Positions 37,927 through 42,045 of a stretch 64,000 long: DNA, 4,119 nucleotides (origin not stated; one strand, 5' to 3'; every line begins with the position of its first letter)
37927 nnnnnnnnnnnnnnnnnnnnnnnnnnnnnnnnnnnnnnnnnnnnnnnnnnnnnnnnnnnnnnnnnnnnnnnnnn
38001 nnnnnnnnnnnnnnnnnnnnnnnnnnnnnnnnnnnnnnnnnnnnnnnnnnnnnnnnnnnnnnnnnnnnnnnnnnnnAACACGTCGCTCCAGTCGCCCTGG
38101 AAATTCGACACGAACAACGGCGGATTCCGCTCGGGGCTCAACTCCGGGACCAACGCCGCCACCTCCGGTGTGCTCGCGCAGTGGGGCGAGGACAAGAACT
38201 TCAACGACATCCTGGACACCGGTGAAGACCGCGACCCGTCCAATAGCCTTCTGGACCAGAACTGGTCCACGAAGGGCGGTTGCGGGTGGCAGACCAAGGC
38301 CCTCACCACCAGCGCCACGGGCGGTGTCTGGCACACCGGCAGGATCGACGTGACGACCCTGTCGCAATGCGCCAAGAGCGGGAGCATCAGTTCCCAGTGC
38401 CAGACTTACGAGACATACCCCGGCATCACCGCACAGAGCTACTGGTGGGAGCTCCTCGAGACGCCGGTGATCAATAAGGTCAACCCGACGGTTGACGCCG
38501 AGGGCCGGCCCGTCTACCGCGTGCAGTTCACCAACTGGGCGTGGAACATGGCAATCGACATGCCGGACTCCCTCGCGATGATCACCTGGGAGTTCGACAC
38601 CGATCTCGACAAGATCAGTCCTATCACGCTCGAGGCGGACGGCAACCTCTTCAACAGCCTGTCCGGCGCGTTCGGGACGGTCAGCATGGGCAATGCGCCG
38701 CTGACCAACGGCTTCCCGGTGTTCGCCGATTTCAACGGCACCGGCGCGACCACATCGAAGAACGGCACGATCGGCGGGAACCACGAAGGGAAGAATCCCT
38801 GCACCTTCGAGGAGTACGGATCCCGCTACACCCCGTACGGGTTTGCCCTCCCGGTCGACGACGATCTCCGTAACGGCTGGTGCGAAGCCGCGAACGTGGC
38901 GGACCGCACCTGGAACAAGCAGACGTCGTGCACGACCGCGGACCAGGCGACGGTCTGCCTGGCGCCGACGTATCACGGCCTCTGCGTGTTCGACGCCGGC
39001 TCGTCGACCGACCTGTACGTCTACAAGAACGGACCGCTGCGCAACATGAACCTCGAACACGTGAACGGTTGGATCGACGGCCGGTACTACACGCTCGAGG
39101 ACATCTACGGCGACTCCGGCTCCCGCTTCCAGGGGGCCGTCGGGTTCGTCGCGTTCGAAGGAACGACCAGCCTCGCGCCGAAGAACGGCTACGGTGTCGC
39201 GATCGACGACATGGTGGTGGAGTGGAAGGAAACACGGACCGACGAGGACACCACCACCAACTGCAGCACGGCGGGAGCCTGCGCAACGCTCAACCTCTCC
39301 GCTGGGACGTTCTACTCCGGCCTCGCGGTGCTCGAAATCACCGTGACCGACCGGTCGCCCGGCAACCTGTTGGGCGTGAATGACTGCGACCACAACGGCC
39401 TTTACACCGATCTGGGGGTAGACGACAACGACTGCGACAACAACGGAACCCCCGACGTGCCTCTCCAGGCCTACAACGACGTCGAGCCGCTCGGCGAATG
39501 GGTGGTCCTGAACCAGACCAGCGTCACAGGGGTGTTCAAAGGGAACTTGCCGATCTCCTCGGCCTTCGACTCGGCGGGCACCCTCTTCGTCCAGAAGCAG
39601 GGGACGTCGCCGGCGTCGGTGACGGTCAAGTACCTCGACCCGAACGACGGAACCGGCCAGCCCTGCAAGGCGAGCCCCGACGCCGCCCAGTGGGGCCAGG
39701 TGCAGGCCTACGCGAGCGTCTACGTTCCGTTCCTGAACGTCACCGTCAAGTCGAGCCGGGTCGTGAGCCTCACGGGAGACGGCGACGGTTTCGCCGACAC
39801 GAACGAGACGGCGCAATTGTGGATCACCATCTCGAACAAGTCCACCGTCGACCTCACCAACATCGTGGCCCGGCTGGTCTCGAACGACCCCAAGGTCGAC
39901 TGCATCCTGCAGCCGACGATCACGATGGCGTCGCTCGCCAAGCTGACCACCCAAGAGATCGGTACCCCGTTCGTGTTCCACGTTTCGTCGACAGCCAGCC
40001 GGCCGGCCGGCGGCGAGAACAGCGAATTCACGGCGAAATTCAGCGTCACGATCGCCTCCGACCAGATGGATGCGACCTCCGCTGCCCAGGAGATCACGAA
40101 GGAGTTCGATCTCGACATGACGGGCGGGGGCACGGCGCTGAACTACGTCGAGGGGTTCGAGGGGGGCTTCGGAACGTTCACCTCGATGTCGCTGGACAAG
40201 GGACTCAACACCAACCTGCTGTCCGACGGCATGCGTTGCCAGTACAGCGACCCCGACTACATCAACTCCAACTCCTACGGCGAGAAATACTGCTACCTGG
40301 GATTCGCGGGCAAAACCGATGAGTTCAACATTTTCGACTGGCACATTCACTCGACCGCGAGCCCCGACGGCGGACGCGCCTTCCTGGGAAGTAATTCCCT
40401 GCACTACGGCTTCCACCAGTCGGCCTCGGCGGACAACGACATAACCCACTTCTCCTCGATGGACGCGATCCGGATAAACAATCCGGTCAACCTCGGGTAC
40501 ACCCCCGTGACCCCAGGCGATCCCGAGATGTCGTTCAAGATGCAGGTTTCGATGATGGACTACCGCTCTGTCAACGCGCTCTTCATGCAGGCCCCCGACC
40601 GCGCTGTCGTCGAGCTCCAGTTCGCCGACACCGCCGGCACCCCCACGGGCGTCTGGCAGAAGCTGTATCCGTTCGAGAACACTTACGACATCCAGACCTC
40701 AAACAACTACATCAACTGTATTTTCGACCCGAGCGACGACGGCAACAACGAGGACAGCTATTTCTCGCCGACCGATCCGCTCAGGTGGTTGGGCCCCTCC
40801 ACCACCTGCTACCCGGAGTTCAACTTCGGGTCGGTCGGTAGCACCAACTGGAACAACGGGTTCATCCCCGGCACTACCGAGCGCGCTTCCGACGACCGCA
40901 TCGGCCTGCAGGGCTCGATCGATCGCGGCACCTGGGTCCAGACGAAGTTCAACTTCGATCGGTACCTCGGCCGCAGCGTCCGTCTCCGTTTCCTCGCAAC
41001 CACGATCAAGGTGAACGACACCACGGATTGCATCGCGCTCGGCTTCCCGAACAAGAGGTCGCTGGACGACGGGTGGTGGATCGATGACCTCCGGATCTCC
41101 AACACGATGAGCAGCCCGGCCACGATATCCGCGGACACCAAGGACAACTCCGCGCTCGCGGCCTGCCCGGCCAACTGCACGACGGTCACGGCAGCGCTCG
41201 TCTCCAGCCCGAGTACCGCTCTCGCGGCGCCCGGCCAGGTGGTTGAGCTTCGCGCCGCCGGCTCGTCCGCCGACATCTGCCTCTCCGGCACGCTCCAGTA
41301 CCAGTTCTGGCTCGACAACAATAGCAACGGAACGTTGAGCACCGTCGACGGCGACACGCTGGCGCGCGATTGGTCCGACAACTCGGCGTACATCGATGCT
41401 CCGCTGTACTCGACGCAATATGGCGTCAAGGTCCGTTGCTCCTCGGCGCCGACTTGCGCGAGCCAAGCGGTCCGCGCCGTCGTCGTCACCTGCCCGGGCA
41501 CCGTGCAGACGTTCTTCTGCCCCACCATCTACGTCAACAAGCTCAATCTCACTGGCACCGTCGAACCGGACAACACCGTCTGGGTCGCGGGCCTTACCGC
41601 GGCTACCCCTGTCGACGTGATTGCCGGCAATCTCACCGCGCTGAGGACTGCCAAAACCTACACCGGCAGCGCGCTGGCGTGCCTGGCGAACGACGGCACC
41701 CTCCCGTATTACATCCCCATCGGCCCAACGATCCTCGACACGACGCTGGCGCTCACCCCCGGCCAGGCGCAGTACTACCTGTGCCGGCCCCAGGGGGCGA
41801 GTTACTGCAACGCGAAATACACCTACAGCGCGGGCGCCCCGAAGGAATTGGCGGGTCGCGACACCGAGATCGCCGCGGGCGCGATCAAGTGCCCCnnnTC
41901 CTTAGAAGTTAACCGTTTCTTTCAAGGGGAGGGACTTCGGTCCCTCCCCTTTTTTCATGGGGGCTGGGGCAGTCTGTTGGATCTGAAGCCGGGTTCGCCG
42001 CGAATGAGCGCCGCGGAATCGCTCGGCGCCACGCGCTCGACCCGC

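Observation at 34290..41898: Giant (about 2,500 aa) secreted S8 subtilase as a self-contained, compositionally distinct expression unit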

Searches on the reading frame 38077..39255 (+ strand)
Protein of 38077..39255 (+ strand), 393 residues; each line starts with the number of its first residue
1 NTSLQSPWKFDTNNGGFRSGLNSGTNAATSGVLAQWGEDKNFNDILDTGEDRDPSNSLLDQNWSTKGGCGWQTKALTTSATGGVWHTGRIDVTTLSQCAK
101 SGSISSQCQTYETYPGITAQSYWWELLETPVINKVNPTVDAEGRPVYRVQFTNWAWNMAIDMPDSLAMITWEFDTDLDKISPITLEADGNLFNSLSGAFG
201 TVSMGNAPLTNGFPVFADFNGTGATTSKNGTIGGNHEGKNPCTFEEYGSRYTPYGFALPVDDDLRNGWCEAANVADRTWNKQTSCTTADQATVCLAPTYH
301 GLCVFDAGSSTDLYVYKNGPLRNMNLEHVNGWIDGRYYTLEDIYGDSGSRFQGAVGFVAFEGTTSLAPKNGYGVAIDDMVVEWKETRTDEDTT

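Call 80: search_protein_families(library=pfam, max_evalue=10, proteins=[window:38077-39255:+])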
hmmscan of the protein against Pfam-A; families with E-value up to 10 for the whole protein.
window:38077-39255:+ (393 aa): 1 family
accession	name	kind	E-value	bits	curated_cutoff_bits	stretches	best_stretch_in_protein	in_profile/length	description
PF23657.1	DUF7151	-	0.0096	16.3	27.2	1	22-50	10-38/46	Domain of unknown function (DUF7151)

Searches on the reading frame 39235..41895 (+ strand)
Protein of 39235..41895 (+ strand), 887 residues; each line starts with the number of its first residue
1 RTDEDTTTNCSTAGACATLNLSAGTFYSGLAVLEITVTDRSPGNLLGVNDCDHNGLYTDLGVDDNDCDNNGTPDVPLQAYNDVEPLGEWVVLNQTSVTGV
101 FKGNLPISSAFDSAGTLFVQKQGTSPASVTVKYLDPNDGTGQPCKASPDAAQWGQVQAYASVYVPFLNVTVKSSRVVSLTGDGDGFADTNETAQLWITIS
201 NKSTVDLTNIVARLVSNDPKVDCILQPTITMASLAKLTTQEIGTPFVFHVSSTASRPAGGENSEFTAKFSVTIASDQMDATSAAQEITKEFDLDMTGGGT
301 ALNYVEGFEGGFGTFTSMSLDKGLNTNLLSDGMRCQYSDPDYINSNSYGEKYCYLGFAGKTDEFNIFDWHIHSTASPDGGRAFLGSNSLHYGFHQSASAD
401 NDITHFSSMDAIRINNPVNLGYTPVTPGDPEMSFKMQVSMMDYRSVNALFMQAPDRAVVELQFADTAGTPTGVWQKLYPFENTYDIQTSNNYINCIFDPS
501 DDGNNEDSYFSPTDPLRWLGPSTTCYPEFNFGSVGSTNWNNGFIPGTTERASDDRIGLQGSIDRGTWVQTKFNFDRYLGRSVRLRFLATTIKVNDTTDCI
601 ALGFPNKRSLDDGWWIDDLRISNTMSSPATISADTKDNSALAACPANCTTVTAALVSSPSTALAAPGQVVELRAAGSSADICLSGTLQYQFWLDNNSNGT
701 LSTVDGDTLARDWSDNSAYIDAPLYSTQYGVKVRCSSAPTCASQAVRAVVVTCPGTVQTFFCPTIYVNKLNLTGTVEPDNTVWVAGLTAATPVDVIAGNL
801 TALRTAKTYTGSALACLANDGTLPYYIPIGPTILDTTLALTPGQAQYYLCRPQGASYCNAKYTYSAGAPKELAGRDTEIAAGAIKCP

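Call 51: predict_structure(alignment_id=A4)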
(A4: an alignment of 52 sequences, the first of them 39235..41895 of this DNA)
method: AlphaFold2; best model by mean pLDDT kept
length: 887 residues; sequences in the alignment: 52
mean_pLDDT: 82.8   pTM: 0.73
mean pLDDT of the five models: 82.8, 81.8, 81.4, 81.4, 79.2
residues with pLDDT >= 90: 385; 70-90: 354; 50-70: 81; < 50: 67
segments of 3 or more residues with pLDDT < 50: 1-10, 337-342, 344-346, 496-502, 504-515, 755-760, 770-778, 855-857
pLDDT, mean of each block of 10 residues (from residue 1): 38 79 80 93 90 88 90 94 88 93 90 82 84 92 83 89 88 91 89 95 92 89 90 93 95 92 89 88 87 92 96 93 78 54 51 68 74 91 96 82 87 95 91 96 88 90 92 89 86 46 44 48 72 93 93 88 95 93 93 81 85 96 95 90 88 94 83 89 84 92 88 85 90 91 95 52 55 47 58 83 90 85 58 65 79 56 73 84 79
secondary structure, 60 per line:
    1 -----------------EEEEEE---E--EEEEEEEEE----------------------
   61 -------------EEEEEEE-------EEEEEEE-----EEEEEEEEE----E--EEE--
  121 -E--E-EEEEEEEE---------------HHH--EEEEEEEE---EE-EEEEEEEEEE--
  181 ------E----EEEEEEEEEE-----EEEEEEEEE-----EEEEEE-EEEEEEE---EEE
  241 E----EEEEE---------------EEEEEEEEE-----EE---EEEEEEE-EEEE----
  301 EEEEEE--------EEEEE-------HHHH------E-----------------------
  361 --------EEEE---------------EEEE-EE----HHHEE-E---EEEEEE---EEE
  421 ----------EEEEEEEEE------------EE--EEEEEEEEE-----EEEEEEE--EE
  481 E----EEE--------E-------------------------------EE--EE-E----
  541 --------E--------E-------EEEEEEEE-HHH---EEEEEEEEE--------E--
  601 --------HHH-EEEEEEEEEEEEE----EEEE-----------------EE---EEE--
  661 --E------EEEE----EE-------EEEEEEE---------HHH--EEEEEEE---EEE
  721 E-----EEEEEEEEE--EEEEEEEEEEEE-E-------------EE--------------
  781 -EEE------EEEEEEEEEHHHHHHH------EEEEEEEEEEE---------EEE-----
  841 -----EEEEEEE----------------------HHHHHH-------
elements in order (helices of 4 or more, strands of 3 or more residues): E18-23 E30-38 E74-80 E88-94 E100-108 E116-118 E127-134 E155-162 E169-178 E192-201 E207-215 E221-226 E228-234 E238-241 E246-250 E266-274 E285-291 E293-296 E301-306 E315-319 H327-330 E369-372 E388-391 E409-414 E418-420 E431-439 E456-464 E470-476 E479-481 E486-488 E566-573 E581-589 E613-625 E630-633 E656-658 E670-673 E687-693 E708-714 E718-721 E727-735 E738-749 E782-784 E791-799 H800-806 E813-823 E833-835 E846-852 H875-880
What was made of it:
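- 39277..40125 (+): Beta-sandwich BS3, which carries the thrombospondin-type-3-like Asp/Cys loop at 39379-39456, and beta-sandwich BS4 (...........). AF2 tile 2 has pLDDT 82.8 (call 51).
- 41167..41898 (+): Ig-like domain and a C-terminal domain of about 110 aa ending in Cys-Pro, followed by the stop codon. Call 51.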

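Call 54: fold_search(model_id=the predicted structure, library=pdb)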
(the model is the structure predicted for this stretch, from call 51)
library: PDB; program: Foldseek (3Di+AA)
matches with E <= 10: 1081; with E <= 0.001: 99
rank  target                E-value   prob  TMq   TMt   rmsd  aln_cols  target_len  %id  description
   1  7uww_B                4.0e-07  0.82  0.09  0.12  30.3       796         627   11  Sas6 with alpha-cyclodextrin (released 2023-06-14)
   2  7uwv_A                1.2e-06  0.77  0.08  0.13  25.1       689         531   12  CBM74 from Ruminococcus bromii Sas6 with maltodecaose (released 2023-06-14)
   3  4kty_B                1.6e-06  1.00  0.11  0.13  11.0       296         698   10  Fibrin-stabilizing factor with a bound ligand (released 2013-12-04)
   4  1ggt_B                2.1e-06  1.00  0.10  0.12  12.5       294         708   10  THREE-DIMENSIONAL STRUCTURE OF A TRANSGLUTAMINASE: HUMAN BLOOD COAGULATION FACTOR XIII (released 1995-07-31)
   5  3ije_A                2.1e-06  0.96  0.11  0.11  28.6       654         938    7  Crystal structure of the complete integrin alhaVbeta3 ectodomain plus an Alpha/beta transmembrane fragment (released 2009-09-29)
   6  5mhn_A                2.4e-06  1.00  0.12  0.14  10.9       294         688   10  FXIIIa in complex with the inhibitor ZED2360 (released 2017-12-20)
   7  5mhn_B                2.7e-06  1.00  0.12  0.14  10.6       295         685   11  FXIIIa in complex with the inhibitor ZED2360 (released 2017-12-20)
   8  1evu_A                3.0e-06  1.00  0.11  0.13  12.3       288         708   10  HUMAN FACTOR XIII WITH CALCIUM BOUND IN THE ION SITE (released 2000-05-10)
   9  4kty_A                3.9e-06  1.00  0.11  0.14  10.8       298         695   11  Fibrin-stabilizing factor with a bound ligand (released 2013-12-04)
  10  1f13_A                4.1e-06  1.00  0.11  0.13  12.3       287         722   11  RECOMBINANT HUMAN CELLULAR COAGULATION FACTOR XIII (released 1998-08-12)
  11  1ggu_A                5.1e-06  1.00  0.10  0.12  13.0       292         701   10  HUMAN FACTOR XIII WITH CALCIUM BOUND IN THE ION SITE (released 1999-09-16)
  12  1ggt_A                5.6e-06  1.00  0.11  0.13  12.9       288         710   12  THREE-DIMENSIONAL STRUCTURE OF A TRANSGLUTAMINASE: HUMAN BLOOD COAGULATION FACTOR XIII (released 1995-07-31)
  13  1evu_B                5.9e-06  1.00  0.10  0.13  12.8       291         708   11  HUMAN FACTOR XIII WITH CALCIUM BOUND IN THE ION SITE (released 2000-05-10)
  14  5mhm_B                6.9e-06  1.00  0.11  0.14  11.2       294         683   12  FXIIIa in complex with the inhibitor ZED1630 (released 2017-12-20)
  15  5mhl_B                7.3e-06  1.00  0.11  0.13  11.1       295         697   11  FXIIIa in complex with the inhibitor Mi0621 (released 2017-12-20)
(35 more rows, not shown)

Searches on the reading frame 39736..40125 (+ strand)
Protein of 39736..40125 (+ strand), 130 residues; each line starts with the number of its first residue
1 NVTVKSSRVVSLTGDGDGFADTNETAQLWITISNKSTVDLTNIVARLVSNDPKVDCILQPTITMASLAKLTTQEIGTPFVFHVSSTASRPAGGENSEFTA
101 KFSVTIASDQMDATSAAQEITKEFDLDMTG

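Call 80: search_protein_families(library=pfam, max_evalue=10, proteins=[window:39736-40125:+])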
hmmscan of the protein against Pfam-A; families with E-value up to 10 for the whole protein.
window:39736-40125:+ (130 aa): 2 families
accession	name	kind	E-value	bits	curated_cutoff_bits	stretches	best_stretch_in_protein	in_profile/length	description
PF23840.1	Phage_tail_terminator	-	0.054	13.8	27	1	38-122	6-93/150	Phage tail terminator protein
PF13579.12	Glyco_trans_4_4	-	0.33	11.7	29.7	1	42-92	61-110/158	Glycosyl transferase 4-like domain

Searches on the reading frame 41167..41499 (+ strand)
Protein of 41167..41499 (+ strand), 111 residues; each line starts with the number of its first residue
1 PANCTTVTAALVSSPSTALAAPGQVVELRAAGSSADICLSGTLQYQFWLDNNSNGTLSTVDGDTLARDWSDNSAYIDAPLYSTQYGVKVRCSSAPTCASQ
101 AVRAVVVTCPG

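Call 80: search_protein_families(library=pfam, max_evalue=10, proteins=[window:41167-41499:+])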
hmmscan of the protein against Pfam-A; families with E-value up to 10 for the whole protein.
window:41167-41499:+ (111 aa): 1 family
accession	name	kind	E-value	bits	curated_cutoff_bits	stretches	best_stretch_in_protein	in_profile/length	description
PF23657.1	DUF7151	-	0.026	14.9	27.2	1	36-59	13-36/46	Domain of unknown function (DUF7151)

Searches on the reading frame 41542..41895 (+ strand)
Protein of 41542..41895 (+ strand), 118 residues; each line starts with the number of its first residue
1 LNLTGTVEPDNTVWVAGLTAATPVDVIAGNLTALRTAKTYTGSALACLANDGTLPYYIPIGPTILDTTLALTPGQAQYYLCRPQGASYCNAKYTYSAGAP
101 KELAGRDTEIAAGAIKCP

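Call 80: search_protein_families(library=pfam, max_evalue=10, proteins=[window:41542-41895:+])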
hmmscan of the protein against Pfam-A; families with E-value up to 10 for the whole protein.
window:41542-41895:+ (118 aa): 1 family
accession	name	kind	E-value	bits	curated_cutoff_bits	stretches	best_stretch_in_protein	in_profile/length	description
PF03771.21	SPDY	-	0.0027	18.1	25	1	6-36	27-56/61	Domain of unknown function (DUF317)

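Call 83: find_homologous_proteins(query=A7, max_evalue=0.001)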
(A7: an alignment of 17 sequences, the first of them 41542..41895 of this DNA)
Query A7 (17 sequences) (118 aa, profile of the alignment): 17 proteins with E <= 0.001 among 3029 candidates.
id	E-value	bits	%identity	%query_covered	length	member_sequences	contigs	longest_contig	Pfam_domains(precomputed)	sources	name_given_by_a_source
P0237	8.0e-15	73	48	18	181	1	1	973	PF11617.14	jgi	jgi:hypothetical protein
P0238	4.7e-13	67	43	19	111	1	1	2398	-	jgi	jgi:hypothetical protein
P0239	1.1e-12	66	-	-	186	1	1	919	PF11617.14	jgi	jgi:hypothetical protein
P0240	6.8e-12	64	-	-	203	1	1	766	PF11617.14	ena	-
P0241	3.2e-11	61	-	-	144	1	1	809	-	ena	-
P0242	4.8e-11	61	-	-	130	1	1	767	-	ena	-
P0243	1.8e-10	59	-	-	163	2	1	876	PF11617.14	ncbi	-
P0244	4.3e-10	58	-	-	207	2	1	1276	PF02412.24,PF11617.14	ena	-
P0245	8.2e-10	57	-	-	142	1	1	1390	PF11617.14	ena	-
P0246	1.2e-9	56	-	-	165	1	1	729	-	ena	-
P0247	3.2e-9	55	62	11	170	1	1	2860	PF11617.14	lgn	-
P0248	5.4e-9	54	-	-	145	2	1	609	PF11617.14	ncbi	-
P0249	1.2e-8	53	40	17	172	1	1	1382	PF11617.14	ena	-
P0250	7.5e-8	51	-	-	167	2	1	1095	PF11617.14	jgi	jgi:hypothetical protein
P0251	1.7e-5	43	-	-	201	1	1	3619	PF11617.14,PF05593.20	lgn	-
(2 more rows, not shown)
